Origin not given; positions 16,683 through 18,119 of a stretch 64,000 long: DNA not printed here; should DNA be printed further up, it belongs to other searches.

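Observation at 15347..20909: Tandemly duplicated, unassignable two-gene membrane module between rho and era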

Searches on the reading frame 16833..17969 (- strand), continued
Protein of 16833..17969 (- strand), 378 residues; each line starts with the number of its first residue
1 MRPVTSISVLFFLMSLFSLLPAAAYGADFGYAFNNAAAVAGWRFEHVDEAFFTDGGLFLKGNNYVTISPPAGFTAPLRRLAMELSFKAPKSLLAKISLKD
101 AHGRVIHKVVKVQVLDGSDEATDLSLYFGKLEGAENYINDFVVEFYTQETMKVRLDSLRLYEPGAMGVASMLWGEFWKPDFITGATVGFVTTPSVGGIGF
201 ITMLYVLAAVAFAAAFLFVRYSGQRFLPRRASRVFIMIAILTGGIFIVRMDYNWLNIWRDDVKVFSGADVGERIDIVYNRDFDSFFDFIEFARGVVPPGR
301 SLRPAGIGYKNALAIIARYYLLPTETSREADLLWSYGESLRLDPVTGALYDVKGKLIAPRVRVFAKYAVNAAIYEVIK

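Call 74: search_protein_families(library=ncbifam, proteins=[L024:973-1902:+, L024:1934-3241:+, L024:3244-4179:+, L024:6570-8069:+, L020:5314-6459:+, L022:5912-6607:-, L023:4485-5327:+, L023:3290-4480:+], max_evalue=0.00001)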
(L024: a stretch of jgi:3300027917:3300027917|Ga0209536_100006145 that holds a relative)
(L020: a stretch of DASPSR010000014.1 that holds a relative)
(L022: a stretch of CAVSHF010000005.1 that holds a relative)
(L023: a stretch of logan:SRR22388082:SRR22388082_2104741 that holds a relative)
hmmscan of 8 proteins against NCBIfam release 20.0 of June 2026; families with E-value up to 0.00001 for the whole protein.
L024:973-1902:+ (309 aa): 21 families
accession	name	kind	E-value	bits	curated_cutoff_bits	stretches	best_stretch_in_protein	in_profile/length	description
NF047683.1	TeichurnBiosyTuaG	equivalog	1.3e-32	113.4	400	1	5-212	3-207/252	teichuronic acid biosynthesis protein TuaG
NF007453.0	PRK10018.1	equivalog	8.6e-28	97.8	382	1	5-192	3-190/280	colanic acid biosynthesis glycosyltransferase WcaA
TIGR04017.1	WcaA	equivalog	1.1e-27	97.4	495.75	1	6-193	3-190/279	colanic acid biosynthesis glycosyltransferase WcaA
NF041875.1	EPS_EpsD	equivalog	2.7e-27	96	370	1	10-111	1-104/325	exopolysaccharide biosynthesis glycosyltransferase EpsD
NF050050.1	ProtGlycPglI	equivalog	2e-25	89.8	500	1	8-229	2-221/306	GalNAc(5)-diNAcBac-PP-undecaprenol beta-1,3-glucosyltransferase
TIGR03965.1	mycofact_glyco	equivalog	6.5e-25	87.9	280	1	7-192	73-264/467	mycofactocin biosynthesis glycosyltransferase MftF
NF007482.0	PRK10073.1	equivalog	1.9e-22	79.7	423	1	6-109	4-108/334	glycosyltransferase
NF053739.1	GlytfEpsEBac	equivalog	1.8e-21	76.3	450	1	8-191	1-185/265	glycosyltransferase EpsE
TIGR04283.1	glyco_like_mftF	equivalog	1.7e-16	60.5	182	1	10-209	1-187/221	TIGR04283 family arsenosugar biosynthesis glycosyltransferase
NF038299.1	EPS_HpsN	equivalog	1.6e-15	56.9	425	1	8-122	1-116/317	hormogonium polysaccharide biosynthesis glycosyltransferase HpsN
NF038302.1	EPS_HpsE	equivalog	1.7e-15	56.8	300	1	11-120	4-119/307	hormogonium polysaccharide biosynthesis glycosyltransferase HpsE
TIGR03937.1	PgaC_IcaA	equivalog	3.7e-15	55.8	422.3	1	5-119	42-157/407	poly-beta-1,6-N-acetyl-D-glucosamine synthase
NF041394.1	GtaseAglG_Halo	equivalog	2.8e-10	40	440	1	10-96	3-92/304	glucosyl-dolichyl phosphate glucuronosyltransferase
TIGR03111.1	glyc2_xrt_Gpos1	hypoth_equivalog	1.5e-09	37.2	363.95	1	6-97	47-142/439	TIGR03111 family XrtG-associated glycosyltransferase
TIGR04242.1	nodulat_NodC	equivalog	2.1e-08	33.5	550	1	5-98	45-143/395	chitooligosaccharide synthase NodC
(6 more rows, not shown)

L024:1934-3241:+ (435 aa): 8 families
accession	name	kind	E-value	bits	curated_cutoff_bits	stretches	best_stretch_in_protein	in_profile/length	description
NF047673.2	TeichurnBiosyTuaD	equivalog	8.2e-167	555.8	700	1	2-435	3-431/439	UDP-glucose 6-dehydrogenase TuaD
TIGR03026.1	NDP-sugDHase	subfamily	1.2e-138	462.4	189.8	1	1-416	1-413/413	nucleotide sugar dehydrogenase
NF041297.1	UDPGDh_AglM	equivalog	9.4e-121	403.7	670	1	1-421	1-420/429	UDP-glucose 6-dehydrogenase AglM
NF040825.1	UDPMaNacDH_Arch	equivalog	4.6e-47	160.8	750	1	1-435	1-415/418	UDP-N-acetyl-D-mannosamine dehydrogenase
NF008286.0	PRK11064.1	equivalog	1.3e-41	142.6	459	1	2-404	5-409/420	UDP-N-acetyl-D-mannosamine dehydrogenase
NF011631.0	PRK15057.1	equivalog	4.3e-41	141.3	757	1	1-362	1-343/388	UDP-glucose 6-dehydrogenase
NF011729.0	PRK15182.1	equivalog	1.2e-19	70.4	592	1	2-408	8-405/425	Vi polysaccharide biosynthesis UDP-N-acetylglucosamine C-6 dehydrogenase TviB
TIGR00745.1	apbA_panE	subfamily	5.7e-08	32.4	141.35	1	2-86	1-78/305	2-dehydropantoate 2-reductase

L024:3244-4179:+ (311 aa): 20 families
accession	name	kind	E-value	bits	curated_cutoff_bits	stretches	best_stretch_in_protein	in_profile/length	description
TIGR01181.1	dTDP_gluc_dehyt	equivalog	9.1e-38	130.1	365.1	1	2-307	1-313/321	dTDP-glucose 4,6-dehydratase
TIGR04180.1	EDH_00030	hypoth_equivalog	7.5e-33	113.9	475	1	3-265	1-265/297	NAD-dependent 4,6-dehydratase LegB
TIGR01179.1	galE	equivalog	1.3e-31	109.7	262.3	1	2-303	1-323/332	UDP-glucose 4-epimerase GalE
NF005998.1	PRK08125.1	equivalog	1.2e-25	90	777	1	2-305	317-649/649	bifunctional UDP-4-amino-4-deoxy-L-arabinose formyltransferase/UDP-glucuronic acid oxidase ArnA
NF008872.0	PRK11908.1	equivalog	1.9e-24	86.4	294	1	2-308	3-338/349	bifunctional UDP-4-keto-pentose/UDP-xylose synthase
NF011728.1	PRK15181.1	equivalog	1.1e-21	77.2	760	1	2-302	17-334/348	Vi polysaccharide biosynthesis UDP-N-acetylglucosaminuronic acid C-4 epimerase TviC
NF007582.0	PRK10217.1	equivalog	7.2e-21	74.7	698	1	2-256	3-270/355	dTDP-glucose 4,6-dehydratase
TIGR02197.1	heptose_epim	equivalog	4.6e-20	72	274.6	1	3-303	1-311/316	ADP-glyceromanno-heptose 6-epimerase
NF007490.0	PRK10084.1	subfamily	2.5e-19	69.5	649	1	1-303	1-332/361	dTDP-glucose 4,6-dehydratase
NF007956.0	PRK10675.1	subfamily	1.3e-16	60.6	394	1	1-297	1-321/338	UDP-glucose 4-epimerase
NF047922.1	GDPFucSynFcl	equivalog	8.4e-15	55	500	1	143-306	132-302/308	GDP-L-fucose synthase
NF041015.1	UDPsulfquin_syn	equivalog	1.6e-10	40.5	575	0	185-254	236-308/384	UDP-sulfoquinovose synthase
TIGR01472.1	gmd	equivalog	3.4e-10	39.7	415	1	81-229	95-241/342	GDP-mannose 4,6-dehydratase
TIGR01777.1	yfcH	hypoth_equivalog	3.3e-09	36.7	207.35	0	3-41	1-39/292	TIGR01777 family oxidoreductase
NF042422.1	oxyalk_red_OleD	equivalog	3.7e-08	33.1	580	1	1-120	1-114/329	2-alkyl-3-oxoalkanoate reductase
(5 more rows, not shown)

L024:6570-8069:+ (499 aa): 0 families

L020:5314-6459:+ (381 aa): 20 families
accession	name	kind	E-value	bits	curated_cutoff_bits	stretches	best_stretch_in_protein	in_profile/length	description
TIGR04182.1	glyco_TIGR04182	equivalog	1.2e-20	74.2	325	1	146-368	2-214/293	S-layer glycoprotein N-glycosyltransferase AglJ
TIGR03937.1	PgaC_IcaA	equivalog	5.5e-18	65.1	422.3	1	120-238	24-136/407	poly-beta-1,6-N-acetyl-D-glucosamine synthase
NF038302.1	EPS_HpsE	equivalog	1.7e-17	63.4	300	1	146-239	3-98/307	hormogonium polysaccharide biosynthesis glycosyltransferase HpsE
NF058614.1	PPMAGASynPpgS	equivalog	2.3e-16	59.9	370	1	148-347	4-196/226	polyprenyl-phospho-N-acetylgalactosaminyl synthase PpgS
NF041875.1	EPS_EpsD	equivalog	1.9e-15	57.1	370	1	146-241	1-93/325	exopolysaccharide biosynthesis glycosyltransferase EpsD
NF010496.0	PRK13915.1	equivalog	5.9e-15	55.1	262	1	127-245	19-134/307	glucosyl-3-phosphoglycerate synthase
NF047588.1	GlcsyltransPgfSStrep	equivalog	1.3e-14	54.2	500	1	146-324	3-177/308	glycosyltransferase PgfS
TIGR04283.1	glyco_like_mftF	equivalog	7.7e-14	51.8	182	1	146-252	1-97/221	TIGR04283 family arsenosugar biosynthesis glycosyltransferase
NF007986.1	PRK10714.1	equivalog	6.2e-13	48.4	529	1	146-312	8-170/316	undecaprenyl-phosphate 4-deoxy-4-formamido-L-arabinose transferase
NF041391.1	DPhHxTase_Halo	equivalog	9.8e-13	47.6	375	1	152-348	3-184/213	dolichyl-phosphate hexose transferase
NF007482.0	PRK10073.1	equivalog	2.5e-12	46.5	423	1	145-245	7-103/334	glycosyltransferase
TIGR03965.1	mycofact_glyco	equivalog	3.3e-12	46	280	1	133-258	63-185/467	mycofactocin biosynthesis glycosyltransferase MftF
NF047683.1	TeichurnBiosyTuaG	equivalog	5.2e-12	45.9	400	1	144-247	6-106/252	teichuronic acid biosynthesis protein TuaG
TIGR03469.1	HpnB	hypoth_equivalog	6.1e-11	42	379.25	1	121-248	17-156/386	hopene-associated glycosyltransferase HpnB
NF045692.1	OglycostaseCruG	equivalog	5.1e-08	32.2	600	1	130-238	27-138/386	2'-O-glycosyltransferase CruG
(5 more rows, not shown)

L022:5912-6607:- (231 aa): 15 families
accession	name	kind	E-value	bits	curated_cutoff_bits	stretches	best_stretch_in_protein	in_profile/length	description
TIGR04182.1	glyco_TIGR04182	equivalog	1e-33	117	325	1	7-226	2-216/293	S-layer glycoprotein N-glycosyltransferase AglJ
NF047588.1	GlcsyltransPgfSStrep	equivalog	7.9e-21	74.6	500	1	5-177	1-176/308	glycosyltransferase PgfS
NF058614.1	PPMAGASynPpgS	equivalog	1.5e-20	73.6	370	1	9-207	4-202/226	polyprenyl-phospho-N-acetylgalactosaminyl synthase PpgS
NF007986.1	PRK10714.1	equivalog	3.2e-20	72.4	529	1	6-210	7-209/316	undecaprenyl-phosphate 4-deoxy-4-formamido-L-arabinose transferase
NF007482.0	PRK10073.1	equivalog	4.1e-16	58.9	423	1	3-114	4-117/334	glycosyltransferase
NF041391.1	DPhHxTase_Halo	equivalog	3.8e-15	55.5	375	1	13-207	3-189/213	dolichyl-phosphate hexose transferase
TIGR04283.1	glyco_like_mftF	equivalog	4.8e-15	55.7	182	1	7-119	1-110/221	TIGR04283 family arsenosugar biosynthesis glycosyltransferase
TIGR03937.1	PgaC_IcaA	equivalog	6.6e-14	51.7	422.3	1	6-93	46-136/407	poly-beta-1,6-N-acetyl-D-glucosamine synthase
NF010496.0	PRK13915.1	equivalog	3.1e-12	46.2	262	1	4-110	30-145/307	glucosyl-3-phosphoglycerate synthase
TIGR03965.1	mycofact_glyco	equivalog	2.4e-11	43.2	280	1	6-97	75-169/467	mycofactocin biosynthesis glycosyltransferase MftF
NF041875.1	EPS_EpsD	equivalog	8.5e-11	41.8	370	1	7-118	1-115/325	exopolysaccharide biosynthesis glycosyltransferase EpsD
NF047683.1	TeichurnBiosyTuaG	equivalog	4e-09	36.5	400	1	4-102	5-106/252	teichuronic acid biosynthesis protein TuaG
NF045692.1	OglycostaseCruG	equivalog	8.2e-08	31.6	600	1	6-98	42-143/386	2'-O-glycosyltransferase CruG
NF053739.1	GlytfEpsEBac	equivalog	6e-06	25.4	450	1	6-92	2-92/265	glycosyltransferase EpsE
NF053846.1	glyco_with_XrtP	equivalog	7.3e-06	24.9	520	1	9-82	45-123/440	XrtP-associated glycosyltransferase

L023:4485-5327:+ (280 aa): 9 families
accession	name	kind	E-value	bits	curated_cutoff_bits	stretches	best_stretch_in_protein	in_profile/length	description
TIGR03006.1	pepcterm_polyde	equivalog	1.4e-68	231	276.2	1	12-278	2-270/272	XrtA system polysaccharide deacetylase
TIGR02764.1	spore_ybaN_pdaB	equivalog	5.3e-15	55.7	237.4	1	41-136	18-113/191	polysaccharide deacetylase family sporulation protein PdaB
NF045821.1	PgAcgDacpgdA1_Bac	equivalog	6.7e-15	54.7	400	1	47-138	106-197/282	peptidoglycan-N-acetylglucosamine deacetylase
TIGR04243.1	nodulat_NodB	equivalog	7.9e-14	51.6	240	1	45-127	18-101/197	chitooligosaccharide deacetylase NodB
TIGR02873.1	spore_ylxY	hypoth_equivalog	5e-11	42.3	391.5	1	43-133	99-189/268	probable sporulation protein, polysaccharide deacetylase family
TIGR03212.1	uraD_N-term-dom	equivalog_domain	5.8e-10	38.7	424.6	1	43-155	78-185/297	allantoinase PuuE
TIGR02884.1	spore_pdaA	equivalog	2.6e-09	37.1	298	1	45-131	53-139/224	delta-lactam-biosynthetic de-N-acetylase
NF045820.1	PgAcgDacpgdA_Strep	equivalog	1.4e-07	30.7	800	1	42-127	281-366/463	peptidoglycan-N-acetylglucosamine deacetylase PgdA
NF045822.1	PgAcgDacpgdA2_Bac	equivalog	1e-06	28.3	400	1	46-128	86-168/274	peptidoglycan-N-acetylglucosamine deacetylase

L023:3290-4480:+ (396 aa): 7 families
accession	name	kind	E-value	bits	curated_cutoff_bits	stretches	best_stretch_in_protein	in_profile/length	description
NF009405.0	PRK12767.1-4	equivalog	1.4e-21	76.9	390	1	74-325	61-301/320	carbamoyl phosphate synthase-like protein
NF009402.0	PRK12767.1-1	equivalog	3.4e-19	68.8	218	1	72-331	62-316/329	carbamoyl phosphate synthase-like protein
NF009403.0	PRK12767.1-2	equivalog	2.6e-13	49.9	286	1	74-232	56-211/342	carbamoyl phosphate synthase-like protein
NF009406.0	PRK12767.1-5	equivalog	6.2e-11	41.9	271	1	77-315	65-295/327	carbamoyl phosphate synthase-like protein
NF009404.0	PRK12767.1-3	equivalog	1.6e-10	40.4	316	1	76-319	62-312/344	carbamoyl phosphate synthase-like protein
NF005315.0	PRK06849.1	equivalog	3.8e-08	32.7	406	1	11-204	8-195/389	hypothetical protein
NF040720.1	MptN_Meth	equivalog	3.1e-07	29.8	350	1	95-203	72-183/291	tetrahydromethanopterin:alpha-L-glutamate ligase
